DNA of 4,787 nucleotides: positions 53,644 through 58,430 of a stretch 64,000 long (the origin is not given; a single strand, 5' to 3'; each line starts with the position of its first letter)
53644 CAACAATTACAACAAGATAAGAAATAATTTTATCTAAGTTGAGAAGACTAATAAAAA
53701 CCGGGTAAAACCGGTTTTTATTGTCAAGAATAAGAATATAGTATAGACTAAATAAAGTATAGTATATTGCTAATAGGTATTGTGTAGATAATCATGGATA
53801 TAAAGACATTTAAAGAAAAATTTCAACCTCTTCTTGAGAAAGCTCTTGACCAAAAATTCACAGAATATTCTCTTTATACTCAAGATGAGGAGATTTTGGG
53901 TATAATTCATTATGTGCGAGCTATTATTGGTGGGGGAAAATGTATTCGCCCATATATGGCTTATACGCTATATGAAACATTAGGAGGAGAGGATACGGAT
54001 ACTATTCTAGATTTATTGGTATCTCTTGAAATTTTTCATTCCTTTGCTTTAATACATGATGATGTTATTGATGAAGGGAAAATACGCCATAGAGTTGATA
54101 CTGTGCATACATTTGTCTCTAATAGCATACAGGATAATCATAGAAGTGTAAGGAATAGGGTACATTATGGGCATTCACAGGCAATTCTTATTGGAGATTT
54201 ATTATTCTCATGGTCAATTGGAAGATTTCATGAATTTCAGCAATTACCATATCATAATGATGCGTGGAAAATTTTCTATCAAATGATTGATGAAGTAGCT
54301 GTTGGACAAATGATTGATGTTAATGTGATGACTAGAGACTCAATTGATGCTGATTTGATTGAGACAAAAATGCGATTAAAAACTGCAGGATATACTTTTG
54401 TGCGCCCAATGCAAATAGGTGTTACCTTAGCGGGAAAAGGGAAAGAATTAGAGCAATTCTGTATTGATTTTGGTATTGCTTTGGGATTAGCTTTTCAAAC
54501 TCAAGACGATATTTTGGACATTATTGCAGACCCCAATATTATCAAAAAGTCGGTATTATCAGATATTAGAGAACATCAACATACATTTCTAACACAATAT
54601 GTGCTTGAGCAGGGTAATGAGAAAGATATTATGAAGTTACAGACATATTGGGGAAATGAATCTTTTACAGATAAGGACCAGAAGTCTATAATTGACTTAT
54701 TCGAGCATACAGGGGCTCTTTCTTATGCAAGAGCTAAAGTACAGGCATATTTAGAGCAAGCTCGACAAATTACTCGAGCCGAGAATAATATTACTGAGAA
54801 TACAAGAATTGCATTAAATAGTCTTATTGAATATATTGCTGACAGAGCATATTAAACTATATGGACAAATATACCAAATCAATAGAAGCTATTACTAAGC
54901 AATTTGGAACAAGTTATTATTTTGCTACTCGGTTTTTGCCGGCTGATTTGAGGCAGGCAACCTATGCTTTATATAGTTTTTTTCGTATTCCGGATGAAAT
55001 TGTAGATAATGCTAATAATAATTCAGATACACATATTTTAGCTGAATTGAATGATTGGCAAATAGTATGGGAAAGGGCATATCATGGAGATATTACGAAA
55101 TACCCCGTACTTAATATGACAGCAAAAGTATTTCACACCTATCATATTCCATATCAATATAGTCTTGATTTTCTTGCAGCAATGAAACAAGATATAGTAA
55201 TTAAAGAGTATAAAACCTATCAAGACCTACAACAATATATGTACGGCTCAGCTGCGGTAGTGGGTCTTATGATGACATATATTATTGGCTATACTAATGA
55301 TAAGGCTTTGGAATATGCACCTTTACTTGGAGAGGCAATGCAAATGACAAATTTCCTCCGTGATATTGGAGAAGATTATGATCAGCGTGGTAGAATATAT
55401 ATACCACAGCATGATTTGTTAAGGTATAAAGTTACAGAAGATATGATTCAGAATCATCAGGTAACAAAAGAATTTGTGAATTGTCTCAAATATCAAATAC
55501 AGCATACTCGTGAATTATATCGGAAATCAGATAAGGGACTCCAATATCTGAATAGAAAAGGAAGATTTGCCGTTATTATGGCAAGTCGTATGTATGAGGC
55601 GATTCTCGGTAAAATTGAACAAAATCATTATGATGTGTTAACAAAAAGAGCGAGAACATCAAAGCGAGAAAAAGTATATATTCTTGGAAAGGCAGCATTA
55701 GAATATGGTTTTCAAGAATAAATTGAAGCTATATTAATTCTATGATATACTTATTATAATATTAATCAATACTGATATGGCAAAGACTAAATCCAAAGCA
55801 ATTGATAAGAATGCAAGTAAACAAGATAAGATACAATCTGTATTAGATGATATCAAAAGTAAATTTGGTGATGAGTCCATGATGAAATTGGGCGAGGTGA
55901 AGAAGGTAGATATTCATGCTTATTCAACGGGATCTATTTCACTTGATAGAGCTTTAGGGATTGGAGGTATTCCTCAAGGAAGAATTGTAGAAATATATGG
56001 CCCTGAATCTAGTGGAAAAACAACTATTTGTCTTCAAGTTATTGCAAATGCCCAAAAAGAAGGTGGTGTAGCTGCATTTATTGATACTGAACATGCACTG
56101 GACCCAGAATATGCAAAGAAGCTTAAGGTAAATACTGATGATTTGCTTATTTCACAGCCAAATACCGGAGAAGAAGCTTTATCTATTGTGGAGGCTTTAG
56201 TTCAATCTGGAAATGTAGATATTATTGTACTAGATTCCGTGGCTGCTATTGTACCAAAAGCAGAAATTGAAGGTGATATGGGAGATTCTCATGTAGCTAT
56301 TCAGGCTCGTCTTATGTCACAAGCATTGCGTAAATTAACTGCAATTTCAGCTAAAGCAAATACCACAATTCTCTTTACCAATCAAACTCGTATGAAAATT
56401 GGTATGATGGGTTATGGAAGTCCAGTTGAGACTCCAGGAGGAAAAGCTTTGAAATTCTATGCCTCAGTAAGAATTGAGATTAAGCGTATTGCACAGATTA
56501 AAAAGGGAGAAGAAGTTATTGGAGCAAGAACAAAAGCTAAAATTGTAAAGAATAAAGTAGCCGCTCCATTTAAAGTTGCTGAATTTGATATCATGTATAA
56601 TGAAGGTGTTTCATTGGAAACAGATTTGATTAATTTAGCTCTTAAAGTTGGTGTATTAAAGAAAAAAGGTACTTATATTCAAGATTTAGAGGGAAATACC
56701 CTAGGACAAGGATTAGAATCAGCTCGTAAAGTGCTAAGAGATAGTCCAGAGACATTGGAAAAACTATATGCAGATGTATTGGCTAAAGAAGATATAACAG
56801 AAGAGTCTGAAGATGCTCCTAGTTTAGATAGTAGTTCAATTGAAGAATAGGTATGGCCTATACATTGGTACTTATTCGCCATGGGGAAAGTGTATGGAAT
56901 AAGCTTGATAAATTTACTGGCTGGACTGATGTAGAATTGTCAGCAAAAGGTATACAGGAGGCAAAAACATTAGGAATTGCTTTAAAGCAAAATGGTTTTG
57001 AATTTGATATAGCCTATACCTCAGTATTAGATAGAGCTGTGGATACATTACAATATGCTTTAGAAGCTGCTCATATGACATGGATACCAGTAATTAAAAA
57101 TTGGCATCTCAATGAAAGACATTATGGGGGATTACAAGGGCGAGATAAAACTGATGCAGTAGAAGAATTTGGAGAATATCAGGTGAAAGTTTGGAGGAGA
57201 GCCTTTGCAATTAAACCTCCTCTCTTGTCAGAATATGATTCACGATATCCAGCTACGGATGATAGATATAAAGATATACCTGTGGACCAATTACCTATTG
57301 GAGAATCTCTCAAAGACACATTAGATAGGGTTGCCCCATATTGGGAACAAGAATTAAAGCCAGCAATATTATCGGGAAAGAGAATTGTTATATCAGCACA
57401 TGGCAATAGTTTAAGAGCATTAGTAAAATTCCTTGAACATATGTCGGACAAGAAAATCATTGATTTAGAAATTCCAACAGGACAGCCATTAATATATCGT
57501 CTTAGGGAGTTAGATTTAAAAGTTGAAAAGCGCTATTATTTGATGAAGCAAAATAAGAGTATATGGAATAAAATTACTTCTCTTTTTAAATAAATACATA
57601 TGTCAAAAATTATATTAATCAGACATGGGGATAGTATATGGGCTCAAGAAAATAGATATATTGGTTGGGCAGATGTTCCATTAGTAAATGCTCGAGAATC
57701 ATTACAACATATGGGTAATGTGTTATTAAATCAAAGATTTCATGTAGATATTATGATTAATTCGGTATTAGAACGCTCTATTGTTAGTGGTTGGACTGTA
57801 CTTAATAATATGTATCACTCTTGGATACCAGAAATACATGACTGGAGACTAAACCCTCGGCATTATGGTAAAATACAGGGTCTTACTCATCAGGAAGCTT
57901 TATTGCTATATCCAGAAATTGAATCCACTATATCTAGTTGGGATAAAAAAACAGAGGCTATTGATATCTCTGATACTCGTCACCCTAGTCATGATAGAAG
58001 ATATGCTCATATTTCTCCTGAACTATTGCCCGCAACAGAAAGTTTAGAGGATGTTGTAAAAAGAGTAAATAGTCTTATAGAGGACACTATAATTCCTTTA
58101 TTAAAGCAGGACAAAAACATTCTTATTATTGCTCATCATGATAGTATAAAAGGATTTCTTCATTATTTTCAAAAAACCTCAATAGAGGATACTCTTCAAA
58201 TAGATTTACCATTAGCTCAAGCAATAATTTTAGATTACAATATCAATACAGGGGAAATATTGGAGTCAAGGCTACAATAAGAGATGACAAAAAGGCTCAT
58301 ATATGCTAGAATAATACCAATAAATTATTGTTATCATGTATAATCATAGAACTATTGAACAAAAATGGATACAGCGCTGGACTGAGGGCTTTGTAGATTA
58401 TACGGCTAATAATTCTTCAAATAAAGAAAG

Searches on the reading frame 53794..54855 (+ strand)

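Call 10: search_protein_families(library=pfam, proteins=[window:53794-54855:+], max_evalue=0.0001)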
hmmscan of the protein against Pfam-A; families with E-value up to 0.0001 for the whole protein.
window:53794-54855:+ (353 aa): 1 family
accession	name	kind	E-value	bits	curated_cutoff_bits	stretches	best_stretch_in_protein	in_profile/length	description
PF00348.22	polyprenyl_synt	-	3e-45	154.8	27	1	42-300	9-248/251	Polyprenyl synthetase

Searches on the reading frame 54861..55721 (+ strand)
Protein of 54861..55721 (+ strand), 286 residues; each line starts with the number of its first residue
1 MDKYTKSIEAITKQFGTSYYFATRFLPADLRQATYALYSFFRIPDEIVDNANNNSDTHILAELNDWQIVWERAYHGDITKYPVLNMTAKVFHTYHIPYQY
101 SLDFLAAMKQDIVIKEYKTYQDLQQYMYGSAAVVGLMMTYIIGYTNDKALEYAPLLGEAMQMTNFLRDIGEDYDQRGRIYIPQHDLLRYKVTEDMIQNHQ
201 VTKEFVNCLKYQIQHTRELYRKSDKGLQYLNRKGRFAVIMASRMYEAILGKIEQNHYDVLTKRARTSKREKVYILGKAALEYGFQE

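Call 10: search_protein_families(library=pfam, proteins=[window:54861-55721:+], max_evalue=0.0001)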
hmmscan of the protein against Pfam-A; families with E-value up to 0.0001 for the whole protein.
window:54861-55721:+ (286 aa): 1 family
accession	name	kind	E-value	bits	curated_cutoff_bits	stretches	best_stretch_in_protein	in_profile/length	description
PF00494.24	SQS_PSY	-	1.7e-69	234.9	26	1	13-270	2-263/263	Squalene/phytoene synthase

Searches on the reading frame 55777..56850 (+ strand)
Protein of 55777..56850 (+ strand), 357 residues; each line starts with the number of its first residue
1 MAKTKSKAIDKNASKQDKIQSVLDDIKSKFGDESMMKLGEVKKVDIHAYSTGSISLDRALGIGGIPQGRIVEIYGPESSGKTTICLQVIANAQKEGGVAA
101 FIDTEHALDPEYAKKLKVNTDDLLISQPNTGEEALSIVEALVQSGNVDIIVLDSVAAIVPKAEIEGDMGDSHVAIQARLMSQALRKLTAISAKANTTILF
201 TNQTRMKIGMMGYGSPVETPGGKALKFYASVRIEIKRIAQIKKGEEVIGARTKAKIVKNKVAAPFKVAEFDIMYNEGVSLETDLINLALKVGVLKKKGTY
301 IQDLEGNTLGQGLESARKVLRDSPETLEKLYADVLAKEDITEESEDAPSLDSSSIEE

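Call 10: search_protein_families(library=pfam, proteins=[window:55777-56850:+], max_evalue=0.0001)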
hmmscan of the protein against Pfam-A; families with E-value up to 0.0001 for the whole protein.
window:55777-56850:+ (357 aa): 6 families
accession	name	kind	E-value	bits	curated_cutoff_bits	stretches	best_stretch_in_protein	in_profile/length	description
PF00154.27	RecA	-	3e-123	410.8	27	1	19-279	3-262/262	recA bacterial DNA recombination protein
PF08423.17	Rad51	-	4.9e-12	46.1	22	1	46-237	5-211/244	Rad51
PF21096.2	RecA_C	-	3.8e-08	33.8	27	1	283-337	2-55/57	RecA C-terminal domain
PF06745.19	ATPase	-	8.5e-07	29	26.6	1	51-108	3-60/231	KaiC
PF02283.22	CobU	-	4e-05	23.7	27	1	73-208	3-129/168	Cobinamide kinase / cobinamide phosphate guanyltransferase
PF01637.24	ATPase_2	-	4.6e-05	23.8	33.2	0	69-118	21-70/225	ATPase domain predominantly from Archaea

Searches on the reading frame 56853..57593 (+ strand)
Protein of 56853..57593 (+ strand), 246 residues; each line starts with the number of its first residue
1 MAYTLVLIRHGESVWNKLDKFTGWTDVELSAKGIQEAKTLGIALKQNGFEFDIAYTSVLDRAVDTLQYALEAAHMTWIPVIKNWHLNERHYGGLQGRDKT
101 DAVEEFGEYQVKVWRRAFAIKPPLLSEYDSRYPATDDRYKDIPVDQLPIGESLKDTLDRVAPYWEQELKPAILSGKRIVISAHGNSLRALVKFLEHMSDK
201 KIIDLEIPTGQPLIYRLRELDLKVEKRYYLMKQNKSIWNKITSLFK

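Call 10: search_protein_families(library=pfam, proteins=[window:56853-57593:+], max_evalue=0.0001)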
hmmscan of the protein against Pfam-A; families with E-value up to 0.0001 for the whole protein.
window:56853-57593:+ (246 aa): 1 family
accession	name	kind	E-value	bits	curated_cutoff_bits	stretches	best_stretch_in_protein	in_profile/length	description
PF00300.27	His_Phos_1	-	3.1e-32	112.2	21.7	1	5-123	1-114/194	Histidine phosphatase superfamily (branch 1)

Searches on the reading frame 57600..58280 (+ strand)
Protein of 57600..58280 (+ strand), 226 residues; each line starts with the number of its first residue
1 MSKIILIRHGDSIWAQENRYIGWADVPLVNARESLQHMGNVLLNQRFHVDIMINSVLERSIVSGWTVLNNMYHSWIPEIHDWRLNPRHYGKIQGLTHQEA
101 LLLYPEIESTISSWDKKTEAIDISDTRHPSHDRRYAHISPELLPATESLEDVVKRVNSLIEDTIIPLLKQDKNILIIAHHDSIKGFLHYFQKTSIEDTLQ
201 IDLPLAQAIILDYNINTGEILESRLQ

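Call 10: search_protein_families(library=pfam, proteins=[window:57600-58280:+], max_evalue=0.0001)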
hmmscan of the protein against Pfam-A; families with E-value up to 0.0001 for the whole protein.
window:57600-58280:+ (226 aa): 1 family
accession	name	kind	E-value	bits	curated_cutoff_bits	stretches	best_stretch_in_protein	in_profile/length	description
PF00300.27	His_Phos_1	-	4.1e-20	72.7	21.7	1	4-220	1-188/194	Histidine phosphatase superfamily (branch 1)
